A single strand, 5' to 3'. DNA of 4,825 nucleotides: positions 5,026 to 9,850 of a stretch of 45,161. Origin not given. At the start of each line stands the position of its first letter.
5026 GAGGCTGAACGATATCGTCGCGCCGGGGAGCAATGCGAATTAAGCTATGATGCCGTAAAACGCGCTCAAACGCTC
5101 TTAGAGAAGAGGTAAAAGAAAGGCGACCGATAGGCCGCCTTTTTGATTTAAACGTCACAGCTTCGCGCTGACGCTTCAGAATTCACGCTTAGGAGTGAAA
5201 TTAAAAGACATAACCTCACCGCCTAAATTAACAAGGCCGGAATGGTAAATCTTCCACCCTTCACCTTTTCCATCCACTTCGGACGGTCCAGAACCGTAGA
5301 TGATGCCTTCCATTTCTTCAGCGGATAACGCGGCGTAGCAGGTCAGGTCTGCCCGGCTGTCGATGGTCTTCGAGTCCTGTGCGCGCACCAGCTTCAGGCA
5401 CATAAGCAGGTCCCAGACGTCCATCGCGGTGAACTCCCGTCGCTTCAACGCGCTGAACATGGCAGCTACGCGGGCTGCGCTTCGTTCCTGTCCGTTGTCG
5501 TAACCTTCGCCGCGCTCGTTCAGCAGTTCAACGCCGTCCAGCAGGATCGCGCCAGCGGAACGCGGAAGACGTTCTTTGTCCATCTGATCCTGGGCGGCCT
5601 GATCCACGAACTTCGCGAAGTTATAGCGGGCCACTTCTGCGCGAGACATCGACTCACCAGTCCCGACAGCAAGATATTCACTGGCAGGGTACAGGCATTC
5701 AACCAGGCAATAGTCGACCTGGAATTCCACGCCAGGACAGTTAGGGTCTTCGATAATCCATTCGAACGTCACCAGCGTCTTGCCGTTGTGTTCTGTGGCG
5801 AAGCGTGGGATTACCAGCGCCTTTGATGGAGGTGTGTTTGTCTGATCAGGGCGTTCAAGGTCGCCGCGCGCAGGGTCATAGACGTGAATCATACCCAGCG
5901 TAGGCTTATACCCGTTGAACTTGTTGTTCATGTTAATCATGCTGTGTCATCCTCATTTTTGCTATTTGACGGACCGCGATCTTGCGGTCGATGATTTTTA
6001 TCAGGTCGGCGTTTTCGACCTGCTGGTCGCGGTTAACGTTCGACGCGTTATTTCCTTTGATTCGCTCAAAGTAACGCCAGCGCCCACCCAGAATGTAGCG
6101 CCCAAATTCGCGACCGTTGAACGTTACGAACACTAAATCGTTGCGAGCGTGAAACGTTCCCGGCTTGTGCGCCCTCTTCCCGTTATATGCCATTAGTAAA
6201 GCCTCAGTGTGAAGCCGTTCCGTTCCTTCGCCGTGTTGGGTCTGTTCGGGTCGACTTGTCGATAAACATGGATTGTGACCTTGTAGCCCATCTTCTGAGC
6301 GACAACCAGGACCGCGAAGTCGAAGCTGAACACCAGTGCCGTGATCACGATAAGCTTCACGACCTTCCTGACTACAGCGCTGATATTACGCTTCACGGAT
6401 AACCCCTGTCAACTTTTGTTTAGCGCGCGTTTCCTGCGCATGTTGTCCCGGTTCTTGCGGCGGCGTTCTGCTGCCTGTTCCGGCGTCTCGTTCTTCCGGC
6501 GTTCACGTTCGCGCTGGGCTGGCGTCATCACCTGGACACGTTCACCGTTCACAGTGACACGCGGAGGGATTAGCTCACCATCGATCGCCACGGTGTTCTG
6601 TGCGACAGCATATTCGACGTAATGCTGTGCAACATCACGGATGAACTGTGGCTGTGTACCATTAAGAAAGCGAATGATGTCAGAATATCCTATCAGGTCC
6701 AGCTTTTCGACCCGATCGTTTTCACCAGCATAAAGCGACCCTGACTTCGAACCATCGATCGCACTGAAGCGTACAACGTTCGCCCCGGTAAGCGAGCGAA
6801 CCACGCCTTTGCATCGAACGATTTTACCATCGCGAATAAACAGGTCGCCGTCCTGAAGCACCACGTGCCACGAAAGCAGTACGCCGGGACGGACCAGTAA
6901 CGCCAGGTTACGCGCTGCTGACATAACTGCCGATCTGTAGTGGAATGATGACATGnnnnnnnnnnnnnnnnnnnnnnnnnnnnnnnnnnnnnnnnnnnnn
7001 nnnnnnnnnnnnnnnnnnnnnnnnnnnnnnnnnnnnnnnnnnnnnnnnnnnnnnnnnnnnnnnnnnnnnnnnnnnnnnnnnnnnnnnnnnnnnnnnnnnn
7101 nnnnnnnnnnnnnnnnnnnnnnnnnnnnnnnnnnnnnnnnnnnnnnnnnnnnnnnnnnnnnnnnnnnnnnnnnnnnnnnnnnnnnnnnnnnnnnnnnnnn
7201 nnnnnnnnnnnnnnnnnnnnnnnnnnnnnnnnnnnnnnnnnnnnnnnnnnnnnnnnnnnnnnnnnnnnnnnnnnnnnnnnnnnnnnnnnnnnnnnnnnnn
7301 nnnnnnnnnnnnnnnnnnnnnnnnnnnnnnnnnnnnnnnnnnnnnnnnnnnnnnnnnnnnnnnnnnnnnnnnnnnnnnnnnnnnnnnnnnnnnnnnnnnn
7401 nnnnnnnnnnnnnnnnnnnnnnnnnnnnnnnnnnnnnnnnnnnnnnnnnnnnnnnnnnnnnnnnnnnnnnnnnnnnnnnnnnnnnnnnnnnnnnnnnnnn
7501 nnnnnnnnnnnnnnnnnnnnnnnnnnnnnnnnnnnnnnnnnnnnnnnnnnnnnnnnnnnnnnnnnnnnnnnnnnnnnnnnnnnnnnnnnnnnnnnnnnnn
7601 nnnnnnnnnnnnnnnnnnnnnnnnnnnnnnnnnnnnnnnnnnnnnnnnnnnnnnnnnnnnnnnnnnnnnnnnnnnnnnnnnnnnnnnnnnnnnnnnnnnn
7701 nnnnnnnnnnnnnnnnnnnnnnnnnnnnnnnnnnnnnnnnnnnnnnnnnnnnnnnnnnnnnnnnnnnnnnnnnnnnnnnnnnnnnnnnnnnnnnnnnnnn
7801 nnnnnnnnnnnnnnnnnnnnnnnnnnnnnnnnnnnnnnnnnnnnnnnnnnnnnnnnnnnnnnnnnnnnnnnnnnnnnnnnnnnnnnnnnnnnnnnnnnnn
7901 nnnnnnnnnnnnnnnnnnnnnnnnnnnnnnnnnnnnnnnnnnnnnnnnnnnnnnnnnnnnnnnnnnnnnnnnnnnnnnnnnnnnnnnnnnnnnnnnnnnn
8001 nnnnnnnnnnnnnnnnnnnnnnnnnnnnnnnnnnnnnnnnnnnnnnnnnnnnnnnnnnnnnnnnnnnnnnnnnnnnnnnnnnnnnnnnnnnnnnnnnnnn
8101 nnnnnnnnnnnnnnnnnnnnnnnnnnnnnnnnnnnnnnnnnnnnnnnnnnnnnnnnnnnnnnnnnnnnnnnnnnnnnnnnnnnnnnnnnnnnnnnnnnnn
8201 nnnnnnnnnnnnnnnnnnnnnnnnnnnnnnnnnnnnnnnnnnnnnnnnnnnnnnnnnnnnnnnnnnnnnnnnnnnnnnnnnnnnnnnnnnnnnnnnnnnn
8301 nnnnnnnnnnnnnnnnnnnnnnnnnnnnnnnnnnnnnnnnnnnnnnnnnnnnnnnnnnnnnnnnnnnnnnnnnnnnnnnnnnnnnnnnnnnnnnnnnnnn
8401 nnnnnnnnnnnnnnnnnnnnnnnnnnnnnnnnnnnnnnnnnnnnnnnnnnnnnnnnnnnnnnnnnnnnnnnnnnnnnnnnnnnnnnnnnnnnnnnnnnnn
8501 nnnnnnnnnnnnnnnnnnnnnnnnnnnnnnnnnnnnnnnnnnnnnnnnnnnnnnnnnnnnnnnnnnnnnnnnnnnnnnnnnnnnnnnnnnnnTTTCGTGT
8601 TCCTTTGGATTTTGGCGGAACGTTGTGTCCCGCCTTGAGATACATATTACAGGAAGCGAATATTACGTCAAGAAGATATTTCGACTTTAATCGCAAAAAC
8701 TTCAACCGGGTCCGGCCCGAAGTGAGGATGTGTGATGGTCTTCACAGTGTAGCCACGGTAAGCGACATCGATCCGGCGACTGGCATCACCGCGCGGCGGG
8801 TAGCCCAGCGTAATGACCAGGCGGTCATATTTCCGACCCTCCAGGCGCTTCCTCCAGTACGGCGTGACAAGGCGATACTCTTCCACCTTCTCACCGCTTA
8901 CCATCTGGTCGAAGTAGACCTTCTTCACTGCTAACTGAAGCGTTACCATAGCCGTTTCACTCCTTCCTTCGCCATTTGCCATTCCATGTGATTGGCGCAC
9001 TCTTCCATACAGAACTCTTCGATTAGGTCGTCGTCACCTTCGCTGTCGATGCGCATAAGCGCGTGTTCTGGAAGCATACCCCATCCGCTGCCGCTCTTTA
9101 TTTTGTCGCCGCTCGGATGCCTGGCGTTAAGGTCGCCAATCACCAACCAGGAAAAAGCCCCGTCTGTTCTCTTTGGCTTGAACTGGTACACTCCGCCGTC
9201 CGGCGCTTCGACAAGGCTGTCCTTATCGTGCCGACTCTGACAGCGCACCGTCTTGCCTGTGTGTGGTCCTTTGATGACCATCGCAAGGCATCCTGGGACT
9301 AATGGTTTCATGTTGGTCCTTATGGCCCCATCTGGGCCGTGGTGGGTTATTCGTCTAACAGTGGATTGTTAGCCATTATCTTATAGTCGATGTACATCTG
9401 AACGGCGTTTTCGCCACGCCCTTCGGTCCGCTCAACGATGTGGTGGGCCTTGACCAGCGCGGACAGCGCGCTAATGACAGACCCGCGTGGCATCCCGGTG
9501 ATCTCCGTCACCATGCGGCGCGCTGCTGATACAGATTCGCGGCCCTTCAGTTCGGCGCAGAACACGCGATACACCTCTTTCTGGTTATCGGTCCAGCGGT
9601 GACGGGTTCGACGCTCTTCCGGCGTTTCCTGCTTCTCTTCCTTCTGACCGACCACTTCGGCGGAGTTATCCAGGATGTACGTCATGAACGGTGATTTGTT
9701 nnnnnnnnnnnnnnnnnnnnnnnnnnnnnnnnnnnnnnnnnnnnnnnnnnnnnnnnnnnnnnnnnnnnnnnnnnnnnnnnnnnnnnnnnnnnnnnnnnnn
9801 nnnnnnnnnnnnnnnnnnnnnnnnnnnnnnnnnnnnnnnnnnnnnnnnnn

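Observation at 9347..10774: AAA/RecA-like ATPase fused to a C-terminal winged helix, next to the iteron region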

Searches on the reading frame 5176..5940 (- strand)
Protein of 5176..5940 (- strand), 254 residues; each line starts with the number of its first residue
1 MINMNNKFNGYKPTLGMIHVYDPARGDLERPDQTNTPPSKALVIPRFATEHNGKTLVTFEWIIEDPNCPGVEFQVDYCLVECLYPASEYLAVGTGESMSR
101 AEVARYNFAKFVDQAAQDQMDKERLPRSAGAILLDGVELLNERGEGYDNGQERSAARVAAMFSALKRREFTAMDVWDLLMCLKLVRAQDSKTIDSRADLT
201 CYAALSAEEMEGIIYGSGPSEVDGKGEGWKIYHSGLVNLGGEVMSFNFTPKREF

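Call 95: search_protein_families(library=phrogs, proteins=[window:5176-5940:-], max_evalue=0.001)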
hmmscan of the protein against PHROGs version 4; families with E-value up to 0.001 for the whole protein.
window:5176-5940:- (254 aa): 4 families
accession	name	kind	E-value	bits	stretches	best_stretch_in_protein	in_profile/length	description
phrog_474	-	other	9.3e-15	56.2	1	102-211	104-212/274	phosphofructokinase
phrog_9871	-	unknown function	9.7e-13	49.6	1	144-209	20-86/184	-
phrog_1167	-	other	1.1e-08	36.5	1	133-206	7-81/169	phosphofructokinase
phrog_18396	-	unknown function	3.3e-06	28.3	1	101-209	129-244/248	-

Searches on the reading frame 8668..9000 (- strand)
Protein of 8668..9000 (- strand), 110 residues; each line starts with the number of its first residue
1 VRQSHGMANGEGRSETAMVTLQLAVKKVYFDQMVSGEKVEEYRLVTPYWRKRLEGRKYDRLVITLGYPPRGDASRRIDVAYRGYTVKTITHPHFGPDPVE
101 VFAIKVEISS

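Call 62: search_protein_families(library=pfam, proteins=[window:8668-9000:-], max_evalue=0.01)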
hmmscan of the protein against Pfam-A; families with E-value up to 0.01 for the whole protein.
window:8668-9000:- (110 aa): 0 families

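Call 95: search_protein_families(library=phrogs, proteins=[window:8668-9000:-], max_evalue=0.001)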
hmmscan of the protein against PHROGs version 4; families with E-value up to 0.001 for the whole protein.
window:8668-9000:- (110 aa): 1 family
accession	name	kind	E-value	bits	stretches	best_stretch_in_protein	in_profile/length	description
phrog_625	-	unknown function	2.8e-40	137.5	1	18-108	1-91/98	-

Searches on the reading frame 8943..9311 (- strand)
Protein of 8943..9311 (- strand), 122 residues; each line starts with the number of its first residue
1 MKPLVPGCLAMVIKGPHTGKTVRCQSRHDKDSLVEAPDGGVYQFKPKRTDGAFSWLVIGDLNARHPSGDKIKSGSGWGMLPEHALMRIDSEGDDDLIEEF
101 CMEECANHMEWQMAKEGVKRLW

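Call 62: search_protein_families(library=pfam, proteins=[window:8943-9311:-], max_evalue=0.01)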
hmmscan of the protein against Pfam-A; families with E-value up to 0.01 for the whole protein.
window:8943-9311:- (122 aa): 0 families

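Call 95: search_protein_families(library=phrogs, proteins=[window:8943-9311:-], max_evalue=0.001)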
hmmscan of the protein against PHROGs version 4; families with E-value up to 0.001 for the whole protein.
window:8943-9311:- (122 aa): 1 family
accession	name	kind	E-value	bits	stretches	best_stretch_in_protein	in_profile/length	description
phrog_2529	-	unknown function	4.3e-08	34.4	1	1-92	2-88/101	-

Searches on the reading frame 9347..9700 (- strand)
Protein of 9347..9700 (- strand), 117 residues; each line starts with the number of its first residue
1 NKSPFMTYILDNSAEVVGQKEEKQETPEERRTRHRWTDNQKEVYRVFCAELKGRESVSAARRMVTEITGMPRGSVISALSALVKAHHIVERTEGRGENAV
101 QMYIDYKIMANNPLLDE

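Call 19: search_protein_families(library=pfam, proteins=[window:9347-9700:-], max_evalue=1)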
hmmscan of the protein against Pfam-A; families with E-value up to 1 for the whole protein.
window:9347-9700:- (117 aa): 1 family
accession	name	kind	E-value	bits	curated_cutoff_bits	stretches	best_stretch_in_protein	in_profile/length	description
PF24926.1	ACT_ACR9_C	-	0.1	13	27.4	1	32-65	40-71/80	ACT domain-containing protein ACR9, C-terminal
